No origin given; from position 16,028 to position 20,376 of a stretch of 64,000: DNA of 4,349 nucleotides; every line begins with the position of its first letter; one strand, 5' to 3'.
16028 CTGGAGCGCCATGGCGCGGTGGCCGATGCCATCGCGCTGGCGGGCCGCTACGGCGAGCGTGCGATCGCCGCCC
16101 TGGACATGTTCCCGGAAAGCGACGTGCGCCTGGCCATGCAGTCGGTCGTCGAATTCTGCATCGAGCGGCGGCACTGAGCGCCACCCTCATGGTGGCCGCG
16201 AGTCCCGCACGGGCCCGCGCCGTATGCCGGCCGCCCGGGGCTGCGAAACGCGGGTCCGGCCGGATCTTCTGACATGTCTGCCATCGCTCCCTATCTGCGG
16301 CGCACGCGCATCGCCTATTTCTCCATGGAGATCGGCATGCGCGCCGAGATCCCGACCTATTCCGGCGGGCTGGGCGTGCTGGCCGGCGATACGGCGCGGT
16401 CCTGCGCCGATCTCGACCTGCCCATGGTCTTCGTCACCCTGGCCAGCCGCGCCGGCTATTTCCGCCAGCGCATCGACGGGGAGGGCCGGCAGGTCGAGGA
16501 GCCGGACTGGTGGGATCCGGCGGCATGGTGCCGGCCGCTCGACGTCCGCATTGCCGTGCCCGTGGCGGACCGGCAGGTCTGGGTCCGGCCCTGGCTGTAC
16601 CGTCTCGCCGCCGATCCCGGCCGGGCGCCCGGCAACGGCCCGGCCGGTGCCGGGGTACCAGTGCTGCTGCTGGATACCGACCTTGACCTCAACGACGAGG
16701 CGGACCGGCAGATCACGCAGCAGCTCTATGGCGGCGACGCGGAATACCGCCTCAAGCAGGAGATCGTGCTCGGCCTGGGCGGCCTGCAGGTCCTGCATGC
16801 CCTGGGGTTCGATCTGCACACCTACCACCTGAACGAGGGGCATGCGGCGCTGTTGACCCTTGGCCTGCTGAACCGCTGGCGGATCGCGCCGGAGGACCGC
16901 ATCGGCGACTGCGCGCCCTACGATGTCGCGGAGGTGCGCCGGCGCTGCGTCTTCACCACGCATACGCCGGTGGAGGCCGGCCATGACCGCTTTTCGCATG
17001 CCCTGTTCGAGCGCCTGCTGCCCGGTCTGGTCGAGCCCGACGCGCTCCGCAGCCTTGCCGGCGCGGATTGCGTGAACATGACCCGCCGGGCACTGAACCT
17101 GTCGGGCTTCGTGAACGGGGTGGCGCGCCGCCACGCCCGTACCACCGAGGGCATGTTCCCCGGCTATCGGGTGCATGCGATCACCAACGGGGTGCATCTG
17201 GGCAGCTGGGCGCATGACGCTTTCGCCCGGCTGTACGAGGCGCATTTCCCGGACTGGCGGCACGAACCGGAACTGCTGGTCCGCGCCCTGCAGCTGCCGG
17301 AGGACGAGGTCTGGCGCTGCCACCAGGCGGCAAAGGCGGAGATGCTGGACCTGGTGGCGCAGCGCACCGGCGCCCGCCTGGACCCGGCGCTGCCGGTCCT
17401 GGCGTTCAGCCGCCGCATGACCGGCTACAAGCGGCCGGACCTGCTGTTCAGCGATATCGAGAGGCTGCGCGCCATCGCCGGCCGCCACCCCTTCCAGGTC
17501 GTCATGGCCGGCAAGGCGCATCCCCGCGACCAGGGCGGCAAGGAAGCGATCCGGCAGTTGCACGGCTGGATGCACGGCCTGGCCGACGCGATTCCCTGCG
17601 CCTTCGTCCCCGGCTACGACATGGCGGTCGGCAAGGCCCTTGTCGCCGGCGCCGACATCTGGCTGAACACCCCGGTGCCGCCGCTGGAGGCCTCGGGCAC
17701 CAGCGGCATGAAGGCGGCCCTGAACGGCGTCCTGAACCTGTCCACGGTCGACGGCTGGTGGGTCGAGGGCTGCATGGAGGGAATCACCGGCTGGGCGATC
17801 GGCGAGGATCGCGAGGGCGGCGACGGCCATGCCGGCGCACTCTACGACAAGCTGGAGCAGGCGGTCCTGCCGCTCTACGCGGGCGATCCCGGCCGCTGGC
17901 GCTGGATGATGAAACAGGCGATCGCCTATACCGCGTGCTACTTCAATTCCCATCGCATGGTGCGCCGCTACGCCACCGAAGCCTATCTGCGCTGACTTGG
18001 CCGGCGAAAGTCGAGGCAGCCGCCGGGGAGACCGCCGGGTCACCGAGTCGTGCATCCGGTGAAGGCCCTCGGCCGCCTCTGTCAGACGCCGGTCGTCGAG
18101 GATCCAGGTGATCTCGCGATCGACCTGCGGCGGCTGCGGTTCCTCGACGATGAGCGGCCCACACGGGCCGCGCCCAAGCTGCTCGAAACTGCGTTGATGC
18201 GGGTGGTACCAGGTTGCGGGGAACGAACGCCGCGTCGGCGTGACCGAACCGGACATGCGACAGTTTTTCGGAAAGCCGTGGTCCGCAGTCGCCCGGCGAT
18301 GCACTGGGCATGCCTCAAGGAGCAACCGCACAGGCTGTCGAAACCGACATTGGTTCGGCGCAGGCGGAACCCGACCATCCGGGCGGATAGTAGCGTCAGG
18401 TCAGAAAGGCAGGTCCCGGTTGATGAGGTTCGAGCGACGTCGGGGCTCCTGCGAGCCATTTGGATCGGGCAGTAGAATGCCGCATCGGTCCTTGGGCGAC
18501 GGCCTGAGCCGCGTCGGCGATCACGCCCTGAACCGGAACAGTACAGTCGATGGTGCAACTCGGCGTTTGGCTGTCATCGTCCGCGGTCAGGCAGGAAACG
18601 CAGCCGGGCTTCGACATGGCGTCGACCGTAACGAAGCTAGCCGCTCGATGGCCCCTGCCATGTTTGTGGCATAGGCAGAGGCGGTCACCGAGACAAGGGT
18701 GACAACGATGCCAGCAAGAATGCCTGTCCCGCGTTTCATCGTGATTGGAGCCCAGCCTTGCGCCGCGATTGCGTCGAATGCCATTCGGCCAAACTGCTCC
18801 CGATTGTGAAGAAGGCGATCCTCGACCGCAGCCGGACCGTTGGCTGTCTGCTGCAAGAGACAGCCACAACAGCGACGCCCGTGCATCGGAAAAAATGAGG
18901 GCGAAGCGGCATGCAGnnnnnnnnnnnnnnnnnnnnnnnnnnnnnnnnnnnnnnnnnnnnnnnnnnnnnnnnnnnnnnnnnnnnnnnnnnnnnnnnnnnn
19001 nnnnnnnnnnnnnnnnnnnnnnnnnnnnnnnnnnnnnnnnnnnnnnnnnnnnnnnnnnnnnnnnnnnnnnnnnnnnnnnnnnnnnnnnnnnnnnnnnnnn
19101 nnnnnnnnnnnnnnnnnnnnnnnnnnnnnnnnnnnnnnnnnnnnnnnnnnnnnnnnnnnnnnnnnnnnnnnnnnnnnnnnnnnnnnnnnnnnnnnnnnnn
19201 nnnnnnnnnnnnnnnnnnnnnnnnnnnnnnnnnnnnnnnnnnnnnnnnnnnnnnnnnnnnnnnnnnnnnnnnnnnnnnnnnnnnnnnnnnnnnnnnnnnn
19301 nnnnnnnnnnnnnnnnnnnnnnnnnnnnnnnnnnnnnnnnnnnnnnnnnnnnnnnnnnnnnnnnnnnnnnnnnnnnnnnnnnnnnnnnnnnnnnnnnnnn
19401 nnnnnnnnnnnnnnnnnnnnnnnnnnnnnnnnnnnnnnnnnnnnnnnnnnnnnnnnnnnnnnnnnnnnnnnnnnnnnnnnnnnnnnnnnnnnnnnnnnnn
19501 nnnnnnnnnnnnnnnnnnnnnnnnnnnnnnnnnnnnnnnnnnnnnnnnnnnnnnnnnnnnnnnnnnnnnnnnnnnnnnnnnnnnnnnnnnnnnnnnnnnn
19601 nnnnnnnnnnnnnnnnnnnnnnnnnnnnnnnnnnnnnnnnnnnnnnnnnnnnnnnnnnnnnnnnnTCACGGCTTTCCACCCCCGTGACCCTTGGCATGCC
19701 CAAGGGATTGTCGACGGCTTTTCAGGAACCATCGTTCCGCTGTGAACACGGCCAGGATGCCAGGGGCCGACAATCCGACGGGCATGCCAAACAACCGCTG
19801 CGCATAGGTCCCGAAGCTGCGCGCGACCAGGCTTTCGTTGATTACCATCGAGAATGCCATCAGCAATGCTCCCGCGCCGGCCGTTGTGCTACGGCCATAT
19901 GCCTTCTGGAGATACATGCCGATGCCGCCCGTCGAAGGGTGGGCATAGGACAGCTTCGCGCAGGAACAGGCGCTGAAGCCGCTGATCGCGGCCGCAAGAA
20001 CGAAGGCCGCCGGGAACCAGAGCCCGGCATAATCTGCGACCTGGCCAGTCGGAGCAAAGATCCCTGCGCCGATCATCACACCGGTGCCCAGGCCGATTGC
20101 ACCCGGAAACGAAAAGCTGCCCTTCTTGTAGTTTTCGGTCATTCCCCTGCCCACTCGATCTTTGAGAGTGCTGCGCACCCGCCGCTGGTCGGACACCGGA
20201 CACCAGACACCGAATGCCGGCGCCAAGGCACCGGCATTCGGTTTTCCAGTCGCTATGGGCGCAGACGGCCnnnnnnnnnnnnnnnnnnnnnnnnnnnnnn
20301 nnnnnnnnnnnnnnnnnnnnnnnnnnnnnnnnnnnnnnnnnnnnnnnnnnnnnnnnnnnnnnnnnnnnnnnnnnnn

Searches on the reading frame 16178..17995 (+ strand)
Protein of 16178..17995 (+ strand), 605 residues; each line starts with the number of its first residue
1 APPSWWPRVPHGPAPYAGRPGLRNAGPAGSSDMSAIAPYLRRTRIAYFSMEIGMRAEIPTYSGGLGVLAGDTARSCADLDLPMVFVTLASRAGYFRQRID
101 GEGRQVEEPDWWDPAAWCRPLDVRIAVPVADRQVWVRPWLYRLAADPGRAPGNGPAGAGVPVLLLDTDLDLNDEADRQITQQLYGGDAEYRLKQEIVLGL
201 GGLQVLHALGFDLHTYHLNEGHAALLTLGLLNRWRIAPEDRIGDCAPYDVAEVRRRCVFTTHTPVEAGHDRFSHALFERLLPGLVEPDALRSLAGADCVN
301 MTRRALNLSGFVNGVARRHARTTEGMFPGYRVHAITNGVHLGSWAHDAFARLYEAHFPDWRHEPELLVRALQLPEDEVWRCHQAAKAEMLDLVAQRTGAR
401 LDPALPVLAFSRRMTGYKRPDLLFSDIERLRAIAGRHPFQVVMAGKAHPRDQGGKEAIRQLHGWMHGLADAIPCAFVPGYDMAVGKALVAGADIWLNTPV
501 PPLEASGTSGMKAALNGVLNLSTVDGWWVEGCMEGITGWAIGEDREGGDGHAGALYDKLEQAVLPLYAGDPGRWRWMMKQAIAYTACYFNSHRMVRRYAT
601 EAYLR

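Call 26: search_protein_families(library=pfam, proteins=[window:16178-17995:+], max_evalue=0.0001)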
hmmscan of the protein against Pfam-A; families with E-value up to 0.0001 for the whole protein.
window:16178-17995:+ (605 aa): 1 family
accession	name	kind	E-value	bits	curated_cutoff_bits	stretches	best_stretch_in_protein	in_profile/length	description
PF00343.26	Phosphorylase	-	1.3e-22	80.3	27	1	297-530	322-583/713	Carbohydrate phosphorylase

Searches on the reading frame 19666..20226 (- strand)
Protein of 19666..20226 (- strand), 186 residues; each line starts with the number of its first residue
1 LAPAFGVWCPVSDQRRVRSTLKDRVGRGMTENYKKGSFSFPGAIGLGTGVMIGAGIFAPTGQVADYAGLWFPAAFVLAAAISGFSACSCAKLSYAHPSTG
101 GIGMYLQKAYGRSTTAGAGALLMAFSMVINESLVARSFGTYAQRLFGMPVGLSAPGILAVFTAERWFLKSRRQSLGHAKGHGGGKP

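Call 58: search_protein_families(library=pfam, proteins=[window:19666-20226:-], max_evalue=0.001)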
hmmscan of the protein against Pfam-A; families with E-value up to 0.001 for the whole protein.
window:19666-20226:- (186 aa): 1 family
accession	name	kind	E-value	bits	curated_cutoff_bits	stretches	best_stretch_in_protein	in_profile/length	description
PF13520.12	AA_permease_2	-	7.1e-05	22.3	27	1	38-147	1-108/427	Amino acid permease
